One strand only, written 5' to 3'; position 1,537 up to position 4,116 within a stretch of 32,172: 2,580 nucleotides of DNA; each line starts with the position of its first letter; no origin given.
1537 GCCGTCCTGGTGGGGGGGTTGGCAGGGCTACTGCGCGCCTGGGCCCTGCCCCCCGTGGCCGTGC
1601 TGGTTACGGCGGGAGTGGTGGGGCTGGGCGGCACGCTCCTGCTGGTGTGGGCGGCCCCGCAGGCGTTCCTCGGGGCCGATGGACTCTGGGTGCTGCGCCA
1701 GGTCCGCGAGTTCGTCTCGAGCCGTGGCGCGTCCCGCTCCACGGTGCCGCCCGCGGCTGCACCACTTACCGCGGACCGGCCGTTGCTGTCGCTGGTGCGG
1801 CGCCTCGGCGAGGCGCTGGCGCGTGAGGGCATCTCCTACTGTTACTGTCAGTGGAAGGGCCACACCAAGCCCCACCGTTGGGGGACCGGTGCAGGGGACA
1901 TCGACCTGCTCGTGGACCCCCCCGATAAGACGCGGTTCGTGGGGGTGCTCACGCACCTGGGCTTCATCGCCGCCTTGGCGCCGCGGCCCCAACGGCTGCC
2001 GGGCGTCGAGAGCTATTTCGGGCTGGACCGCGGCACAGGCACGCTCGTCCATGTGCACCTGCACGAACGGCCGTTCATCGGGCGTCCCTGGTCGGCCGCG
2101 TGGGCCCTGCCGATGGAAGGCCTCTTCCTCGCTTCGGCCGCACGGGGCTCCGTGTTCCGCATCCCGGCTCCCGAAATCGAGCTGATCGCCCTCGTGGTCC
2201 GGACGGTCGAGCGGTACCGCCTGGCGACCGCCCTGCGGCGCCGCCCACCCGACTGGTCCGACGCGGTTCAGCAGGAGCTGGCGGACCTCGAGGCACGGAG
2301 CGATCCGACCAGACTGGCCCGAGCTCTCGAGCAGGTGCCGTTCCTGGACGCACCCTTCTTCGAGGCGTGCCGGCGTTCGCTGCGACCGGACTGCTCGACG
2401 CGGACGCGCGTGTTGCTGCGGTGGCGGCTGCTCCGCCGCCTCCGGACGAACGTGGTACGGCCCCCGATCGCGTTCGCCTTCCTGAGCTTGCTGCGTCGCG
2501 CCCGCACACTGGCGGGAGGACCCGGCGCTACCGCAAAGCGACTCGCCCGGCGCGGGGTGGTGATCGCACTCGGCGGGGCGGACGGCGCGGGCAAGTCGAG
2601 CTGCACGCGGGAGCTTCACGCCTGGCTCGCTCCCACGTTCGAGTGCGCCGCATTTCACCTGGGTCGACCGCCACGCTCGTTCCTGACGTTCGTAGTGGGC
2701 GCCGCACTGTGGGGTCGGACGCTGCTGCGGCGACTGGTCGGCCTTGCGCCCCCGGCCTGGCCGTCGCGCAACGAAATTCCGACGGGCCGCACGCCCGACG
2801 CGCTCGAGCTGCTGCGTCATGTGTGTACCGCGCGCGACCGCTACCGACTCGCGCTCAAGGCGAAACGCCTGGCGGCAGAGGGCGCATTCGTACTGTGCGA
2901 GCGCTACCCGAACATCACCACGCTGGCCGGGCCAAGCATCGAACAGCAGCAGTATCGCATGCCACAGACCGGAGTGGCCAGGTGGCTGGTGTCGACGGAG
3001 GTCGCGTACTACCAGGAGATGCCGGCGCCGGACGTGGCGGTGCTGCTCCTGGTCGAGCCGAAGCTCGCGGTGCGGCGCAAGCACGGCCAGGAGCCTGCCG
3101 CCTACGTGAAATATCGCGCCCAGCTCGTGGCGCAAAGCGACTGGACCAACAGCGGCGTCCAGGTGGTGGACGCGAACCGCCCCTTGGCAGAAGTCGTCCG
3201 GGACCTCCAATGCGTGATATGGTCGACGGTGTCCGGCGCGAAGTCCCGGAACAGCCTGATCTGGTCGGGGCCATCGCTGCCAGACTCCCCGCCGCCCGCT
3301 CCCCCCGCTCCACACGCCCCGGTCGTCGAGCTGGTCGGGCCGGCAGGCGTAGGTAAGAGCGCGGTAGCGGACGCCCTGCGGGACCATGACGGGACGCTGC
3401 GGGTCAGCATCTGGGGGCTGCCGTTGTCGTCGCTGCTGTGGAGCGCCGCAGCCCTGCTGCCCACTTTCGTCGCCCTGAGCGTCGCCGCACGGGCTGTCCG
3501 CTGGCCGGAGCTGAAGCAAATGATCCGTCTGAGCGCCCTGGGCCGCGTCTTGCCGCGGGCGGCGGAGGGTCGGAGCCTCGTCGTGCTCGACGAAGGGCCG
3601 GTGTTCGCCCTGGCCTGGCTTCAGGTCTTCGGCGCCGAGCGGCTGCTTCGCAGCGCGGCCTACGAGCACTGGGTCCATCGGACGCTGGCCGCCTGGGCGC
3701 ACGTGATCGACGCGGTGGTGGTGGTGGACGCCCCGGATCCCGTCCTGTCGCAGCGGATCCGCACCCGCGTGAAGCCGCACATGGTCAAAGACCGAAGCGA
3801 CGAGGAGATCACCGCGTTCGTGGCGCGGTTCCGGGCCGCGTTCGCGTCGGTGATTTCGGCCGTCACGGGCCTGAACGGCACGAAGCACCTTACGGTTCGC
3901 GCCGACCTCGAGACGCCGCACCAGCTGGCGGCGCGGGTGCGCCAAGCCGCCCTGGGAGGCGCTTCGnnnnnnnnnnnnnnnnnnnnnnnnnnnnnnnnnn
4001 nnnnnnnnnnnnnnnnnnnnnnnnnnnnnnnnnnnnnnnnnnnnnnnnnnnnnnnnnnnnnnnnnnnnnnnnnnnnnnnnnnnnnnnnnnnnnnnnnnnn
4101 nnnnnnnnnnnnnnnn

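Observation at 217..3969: Wzx flippase fused in frame to a nucleotidyltransferase-like domain and two P-loop kinase-like domains (1250 aa)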

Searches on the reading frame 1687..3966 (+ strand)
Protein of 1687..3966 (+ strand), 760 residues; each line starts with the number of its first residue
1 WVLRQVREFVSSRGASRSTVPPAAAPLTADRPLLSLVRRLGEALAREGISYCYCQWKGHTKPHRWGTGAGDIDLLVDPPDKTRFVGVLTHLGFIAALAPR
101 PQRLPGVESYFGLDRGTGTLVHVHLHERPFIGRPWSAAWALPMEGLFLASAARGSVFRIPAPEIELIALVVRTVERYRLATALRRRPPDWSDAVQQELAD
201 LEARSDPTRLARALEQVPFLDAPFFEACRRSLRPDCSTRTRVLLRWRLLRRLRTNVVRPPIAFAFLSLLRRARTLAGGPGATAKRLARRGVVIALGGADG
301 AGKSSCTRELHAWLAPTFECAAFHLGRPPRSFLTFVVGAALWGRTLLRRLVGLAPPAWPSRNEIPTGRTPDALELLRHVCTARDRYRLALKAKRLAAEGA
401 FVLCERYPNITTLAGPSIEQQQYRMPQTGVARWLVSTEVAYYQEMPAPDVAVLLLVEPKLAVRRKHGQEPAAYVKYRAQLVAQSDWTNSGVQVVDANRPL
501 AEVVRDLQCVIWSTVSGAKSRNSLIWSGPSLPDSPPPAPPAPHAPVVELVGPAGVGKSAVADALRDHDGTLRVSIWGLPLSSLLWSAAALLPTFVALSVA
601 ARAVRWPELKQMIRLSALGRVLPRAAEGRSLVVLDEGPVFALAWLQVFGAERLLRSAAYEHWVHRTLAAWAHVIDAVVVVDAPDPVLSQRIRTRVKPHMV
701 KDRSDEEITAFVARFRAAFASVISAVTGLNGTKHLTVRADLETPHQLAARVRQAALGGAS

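Call 6: find_homologous_proteins(query=window:1687-3966:+, max_evalue=0.001)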
Query window:1687-3966:+ (760 aa): 197 proteins with E <= 0.001 among 8000 candidates; the best 120 are listed.
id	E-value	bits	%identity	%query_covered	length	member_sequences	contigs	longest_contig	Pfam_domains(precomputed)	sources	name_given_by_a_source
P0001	0.0e+0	1689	100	100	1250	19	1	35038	PF01943.23,PF13401.13,PF13440.12,PF13191.13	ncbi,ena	-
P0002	0.0e+0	1182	74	100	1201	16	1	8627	PF01943.23,PF13671.13,PF13440.12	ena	-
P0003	0.0e+0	1130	70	100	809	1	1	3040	PF14907.13,PF13521.13,PF13555.13,PF13401.13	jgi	jgi:thymidylate kinase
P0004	0.0e+0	1067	68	99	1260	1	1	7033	PF01943.23,PF14907.13,PF13440.12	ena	-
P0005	0.0e+0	1062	67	99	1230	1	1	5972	PF01943.23,PF00005.34,PF13401.13,PF13440.12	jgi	jgi:O-antigen/teichoic acid export membrane protein/thymidylate kinase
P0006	9.9e-262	889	59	100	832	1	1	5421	PF14907.13,PF13401.13,PF13238.13,PF13191.13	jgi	jgi:thymidylate kinase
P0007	1.4e-259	881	59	99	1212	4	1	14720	PF01943.23,PF02223.24,PF13401.13,PF13440.12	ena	-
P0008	5.3e-258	876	58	99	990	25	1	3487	PF13671.13,PF13401.13,PF13440.12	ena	-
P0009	2.8e-257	874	58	99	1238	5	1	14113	PF01943.23,PF13521.13,PF13671.13,PF13401.13,PF13238.13,PF13440.12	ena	-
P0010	2.6e-252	857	58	100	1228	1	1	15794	PF01943.23,PF13401.13,PF13440.12,PF13191.13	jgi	jgi:O-antigen/teichoic acid export membrane protein/thymidylate kinase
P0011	3.3e-238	811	56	100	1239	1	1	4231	PF01943.23,PF13671.13,PF13401.13,PF13238.13,PF13440.12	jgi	jgi:PST family polysaccharide transporter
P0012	5.3e-181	622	58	74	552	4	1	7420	PF02223.24,PF13555.13,PF13671.13,PF13401.13,PF13238.13,PF13191.13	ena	-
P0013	1.1e-172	594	55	76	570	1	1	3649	PF00005.34,PF13521.13,PF13671.13,PF13401.13,PF13238.13,PF13191.13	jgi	jgi:thymidylate kinase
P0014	6.8e-119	416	72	39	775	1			-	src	-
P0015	1.5e-114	402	47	63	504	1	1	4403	-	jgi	jgi:hypothetical protein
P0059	1.0e-101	359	42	65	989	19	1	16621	PF01943.23,PF14907.13,PF02223.24,PF13440.12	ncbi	-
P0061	1.4e-101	359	44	66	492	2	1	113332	PF02223.24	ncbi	-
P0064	9.3e-101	356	42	68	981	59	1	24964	PF01943.23,PF13440.12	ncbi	-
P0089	3.5e-95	338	41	63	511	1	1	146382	PF14907.13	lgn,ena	-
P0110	5.0e-93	331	43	63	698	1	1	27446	PF02397.23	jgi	jgi:lipopolysaccharide/colanic/teichoic acid biosynthesis glycosyltransferase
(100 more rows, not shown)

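Call 15: list_cluster_members(proteins=[P0001, P0064, P0110, P0061])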
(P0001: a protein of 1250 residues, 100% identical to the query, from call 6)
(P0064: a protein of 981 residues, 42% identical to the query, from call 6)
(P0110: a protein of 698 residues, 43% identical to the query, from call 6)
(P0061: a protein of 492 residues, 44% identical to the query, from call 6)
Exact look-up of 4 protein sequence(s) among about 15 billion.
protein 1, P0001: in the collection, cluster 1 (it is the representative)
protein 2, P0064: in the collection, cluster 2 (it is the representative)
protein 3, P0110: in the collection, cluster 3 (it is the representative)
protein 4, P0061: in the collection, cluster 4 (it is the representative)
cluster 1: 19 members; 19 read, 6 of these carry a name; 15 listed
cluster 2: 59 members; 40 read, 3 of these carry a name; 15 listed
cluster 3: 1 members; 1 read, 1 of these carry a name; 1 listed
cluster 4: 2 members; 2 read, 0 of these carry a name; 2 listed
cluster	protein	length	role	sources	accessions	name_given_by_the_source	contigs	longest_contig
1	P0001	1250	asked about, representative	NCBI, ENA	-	-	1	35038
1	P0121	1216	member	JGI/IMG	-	PST family polysaccharide transporter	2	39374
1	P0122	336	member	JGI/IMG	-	thymidylate kinase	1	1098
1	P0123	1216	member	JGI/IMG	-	PST family polysaccharide transporter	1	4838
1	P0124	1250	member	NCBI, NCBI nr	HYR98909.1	MAG TPA: oligosaccharide flippase family protein [Gemmatimonadales bacterium] | oligosaccharide flippase family protein [Gemmatimonadales bacterium]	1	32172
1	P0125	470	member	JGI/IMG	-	thymidylate kinase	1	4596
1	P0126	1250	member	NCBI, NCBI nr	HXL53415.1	MAG TPA: oligosaccharide flippase family protein [Gemmatimonadales bacterium] | oligosaccharide flippase family protein [Gemmatimonadales bacterium]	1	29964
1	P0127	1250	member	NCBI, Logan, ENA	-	-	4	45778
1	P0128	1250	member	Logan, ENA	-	-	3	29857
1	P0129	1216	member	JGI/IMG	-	-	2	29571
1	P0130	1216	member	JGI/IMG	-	-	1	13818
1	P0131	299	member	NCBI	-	-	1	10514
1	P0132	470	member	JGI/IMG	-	-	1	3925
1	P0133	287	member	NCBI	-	-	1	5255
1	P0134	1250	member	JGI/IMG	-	-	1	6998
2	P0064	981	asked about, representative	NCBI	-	-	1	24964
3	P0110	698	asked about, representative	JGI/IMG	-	lipopolysaccharide/colanic/teichoic acid biosynthesis glycosyltransferase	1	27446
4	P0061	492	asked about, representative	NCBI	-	-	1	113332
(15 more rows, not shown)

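Call 16: find_encoding_contigs(protein=P0110, flank=10000, max_places=3)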
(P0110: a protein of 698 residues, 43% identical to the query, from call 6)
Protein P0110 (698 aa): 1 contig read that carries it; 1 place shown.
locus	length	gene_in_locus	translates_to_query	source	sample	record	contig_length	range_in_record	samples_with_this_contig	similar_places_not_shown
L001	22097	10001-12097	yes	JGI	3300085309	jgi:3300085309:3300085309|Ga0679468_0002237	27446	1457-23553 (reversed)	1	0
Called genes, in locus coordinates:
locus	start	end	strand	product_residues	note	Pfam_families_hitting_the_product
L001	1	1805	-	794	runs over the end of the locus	PF13807:GNVR, PF01656:CbiA (weak), PF13614:AAA_31 (weak)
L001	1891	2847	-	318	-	PF00551:Formyl_trans_N, PF02911:Formyl_trans_C (weak)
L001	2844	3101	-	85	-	PF00550:PP-binding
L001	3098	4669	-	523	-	PF00501:AMP-binding, PF13193:AMP-binding_C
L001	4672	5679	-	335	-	PF00296:Bac_luciferase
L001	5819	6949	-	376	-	-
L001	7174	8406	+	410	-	PF01041:DegT_DnrJ_EryC1, PF01053:Cys_Met_Meta_PP (weak)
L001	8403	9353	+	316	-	PF00551:Formyl_trans_N, PF02911:Formyl_trans_C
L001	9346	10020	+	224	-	PF02585:PIG-L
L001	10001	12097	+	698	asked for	PF02397:Bac_transf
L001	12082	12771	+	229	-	PF13238:AAA_18 (weak)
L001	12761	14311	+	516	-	-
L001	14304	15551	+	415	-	PF04932:Wzy_C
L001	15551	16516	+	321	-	PF13489:Methyltransf_23, PF08241:Methyltransf_11, PF08242:Methyltransf_12, PF13649:Methyltransf_25, PF13847:Methyltransf_31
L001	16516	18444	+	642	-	PF13522:GATase_6, PF13537:GATase_7, PF00733:Asn_synthase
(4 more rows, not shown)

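Call 17: find_encoding_contigs(protein=P0061, flank=10000, max_places=3)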
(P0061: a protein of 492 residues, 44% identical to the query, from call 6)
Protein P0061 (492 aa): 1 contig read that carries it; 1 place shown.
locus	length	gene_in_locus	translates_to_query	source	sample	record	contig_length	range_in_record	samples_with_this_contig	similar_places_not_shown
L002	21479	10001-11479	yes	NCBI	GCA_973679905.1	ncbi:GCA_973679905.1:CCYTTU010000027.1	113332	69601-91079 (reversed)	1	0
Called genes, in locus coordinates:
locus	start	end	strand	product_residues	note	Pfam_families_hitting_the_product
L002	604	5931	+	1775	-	PF02369:Big_1, PF09134:Invasin_D3, PF02369:Big_1, PF09134:Invasin_D3, PF02369:Big_1, PF09134:Invasin_D3, PF02369:Big_1, PF09134:Invasin_D3, +20 more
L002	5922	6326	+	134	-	-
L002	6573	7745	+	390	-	PF00155:Aminotran_1_2 (weak), PF01041:DegT_DnrJ_EryC1, PF01053:Cys_Met_Meta_PP (weak), PF01212:Beta_elim_lyase (weak)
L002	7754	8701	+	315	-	PF00551:Formyl_trans_N, PF02911:Formyl_trans_C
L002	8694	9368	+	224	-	PF02585:PIG-L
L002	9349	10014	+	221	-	PF02397:Bac_transf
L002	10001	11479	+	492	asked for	PF02223:Thymidylate_kin (faint)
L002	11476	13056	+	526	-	PF01943:Polysacc_synt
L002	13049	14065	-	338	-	PF13579:Glyco_trans_4_4, PF13439:Glyco_transf_4, PF13692:Glyco_trans_1_4, PF00534:Glycos_transf_1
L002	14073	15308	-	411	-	-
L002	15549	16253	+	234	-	PF13238:AAA_18 (faint), PF13671:AAA_33 (faint)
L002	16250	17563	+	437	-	PF04932:Wzy_C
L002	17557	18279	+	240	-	PF02223:Thymidylate_kin (faint)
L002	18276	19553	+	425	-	PF15632:ATPgrasp_Ter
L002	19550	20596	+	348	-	PF13506:Glyco_transf_21, PF13641:Glyco_tranf_2_3, PF00535:Glycos_transf_2, PF10111:Glyco_tranf_2_2 (faint), PF13632:Glyco_trans_2_3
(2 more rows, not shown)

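Call 21: search_solved_structures(query=window:1687-3966:+, max_evalue=10, show_alignments=0)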
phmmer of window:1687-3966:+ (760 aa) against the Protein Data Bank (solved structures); distinct sequences matched with E-value up to 10: 2.
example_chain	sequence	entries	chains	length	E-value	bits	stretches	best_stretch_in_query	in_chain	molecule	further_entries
2pfi_A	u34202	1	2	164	0.063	14.6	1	155-269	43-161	Chloride channel protein ClC-Ka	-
1e9f_A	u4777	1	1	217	0.38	12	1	286-315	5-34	THYMIDYLATE KINASE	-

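Call 31: find_encoding_contigs(protein=P0064, flank=10000, max_places=2)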
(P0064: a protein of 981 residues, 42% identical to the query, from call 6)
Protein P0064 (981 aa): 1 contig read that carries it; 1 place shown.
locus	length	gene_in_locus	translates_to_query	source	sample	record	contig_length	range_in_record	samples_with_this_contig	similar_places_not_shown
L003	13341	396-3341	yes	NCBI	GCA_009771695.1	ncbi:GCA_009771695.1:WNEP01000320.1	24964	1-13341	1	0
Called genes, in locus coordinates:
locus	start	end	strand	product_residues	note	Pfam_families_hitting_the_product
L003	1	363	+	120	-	?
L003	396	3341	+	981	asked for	PF01943:Polysacc_synt, PF13440:Polysacc_synt_3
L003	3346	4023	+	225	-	PF13521:AAA_28 (weak), PF13671:AAA_33 (faint), PF13238:AAA_18 (faint)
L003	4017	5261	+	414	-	PF04932:Wzy_C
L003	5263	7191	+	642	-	PF13522:GATase_6, PF13537:GATase_7, PF00733:Asn_synthase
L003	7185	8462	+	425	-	PF20706:GT4-conflict, PF00534:Glycos_transf_1, PF13692:Glyco_trans_1_4, PF13524:Glyco_trans_1_2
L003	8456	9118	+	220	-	PF02223:Thymidylate_kin (faint)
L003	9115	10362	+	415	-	PF09587:PGA_cap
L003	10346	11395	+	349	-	-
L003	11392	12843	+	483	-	PF27533:CapK_C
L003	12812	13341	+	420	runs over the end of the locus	PF15632:ATPgrasp_Ter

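Call 32: find_encoding_contigs(protein=P0089, flank=10000, max_places=2)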
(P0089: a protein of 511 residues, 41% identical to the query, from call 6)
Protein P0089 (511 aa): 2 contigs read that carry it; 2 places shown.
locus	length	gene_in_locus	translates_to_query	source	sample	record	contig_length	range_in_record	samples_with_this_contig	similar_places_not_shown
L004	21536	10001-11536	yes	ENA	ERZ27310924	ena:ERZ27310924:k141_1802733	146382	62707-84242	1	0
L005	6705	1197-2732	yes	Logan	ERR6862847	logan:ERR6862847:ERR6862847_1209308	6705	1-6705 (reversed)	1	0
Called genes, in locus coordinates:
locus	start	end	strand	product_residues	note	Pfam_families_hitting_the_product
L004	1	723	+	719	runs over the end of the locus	PF02629:CoA_binding (weak), PF01370:Epimerase, PF02719:Polysacc_synt_2, PF04321:RmlD_sub_bind, PF08659:KR (faint), PF16363:GDP_Man_Dehyd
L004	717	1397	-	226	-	PF02397:Bac_transf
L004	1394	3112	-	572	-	PF00551:Formyl_trans_N, PF02911:Formyl_trans_C, PF02585:PIG-L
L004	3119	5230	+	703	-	PF01408:GFO_IDH_MocA, PF22725:GFO_IDH_MocA_C3, PF01370:Epimerase, PF04321:RmlD_sub_bind, PF05368:NmrA, PF01073:3Beta_HSD, PF13460:NAD_binding_10, PF16363:GDP_Man_Dehyd, +2 more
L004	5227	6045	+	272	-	PF01522:Polysacc_deac_1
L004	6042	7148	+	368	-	PF13480:Acetyltransf_6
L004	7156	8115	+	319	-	PF00551:Formyl_trans_N, PF02911:Formyl_trans_C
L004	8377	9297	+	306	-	PF00149:Metallophos (weak)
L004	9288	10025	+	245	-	PF13489:Methyltransf_23, PF01209:Ubie_methyltran, PF13649:Methyltransf_25, PF13847:Methyltransf_31, PF08241:Methyltransf_11, PF08242:Methyltransf_12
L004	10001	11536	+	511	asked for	PF14907:NTP_transf_5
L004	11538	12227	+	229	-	PF13238:AAA_18 (faint), PF13671:AAA_33 (faint)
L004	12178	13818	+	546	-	-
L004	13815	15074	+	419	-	PF04932:Wzy_C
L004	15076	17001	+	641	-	PF13522:GATase_6, PF13537:GATase_7, PF00733:Asn_synthase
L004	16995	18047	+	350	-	PF13506:Glyco_transf_21 (weak), PF13641:Glyco_tranf_2_3, PF00535:Glycos_transf_2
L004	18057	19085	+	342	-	PF13579:Glyco_trans_4_4, PF13439:Glyco_transf_4, PF13692:Glyco_trans_1_4, PF00534:Glycos_transf_1 (weak)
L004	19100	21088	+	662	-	PF13522:GATase_6, PF13537:GATase_7, PF00733:Asn_synthase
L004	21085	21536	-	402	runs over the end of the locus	PF22842:Pel9A-like_beta_helix, PF07602:DUF1565 (faint), PF13229:Beta_helix, PF05048:NosD (weak)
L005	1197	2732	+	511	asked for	PF14907:NTP_transf_5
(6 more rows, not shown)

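Call 74: search_protein_families(library=pfam, proteins=[L004:8377-9294:+], max_evalue=0.01)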
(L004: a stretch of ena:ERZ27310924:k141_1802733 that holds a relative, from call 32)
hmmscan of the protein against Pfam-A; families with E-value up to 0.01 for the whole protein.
L004:8377-9294:+ (306 aa): 1 family
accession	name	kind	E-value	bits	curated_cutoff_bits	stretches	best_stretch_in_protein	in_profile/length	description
PF00149.33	Metallophos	-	5.8e-07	30.6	21.5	1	72-226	36-191/191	Calcineurin-like phosphoesterase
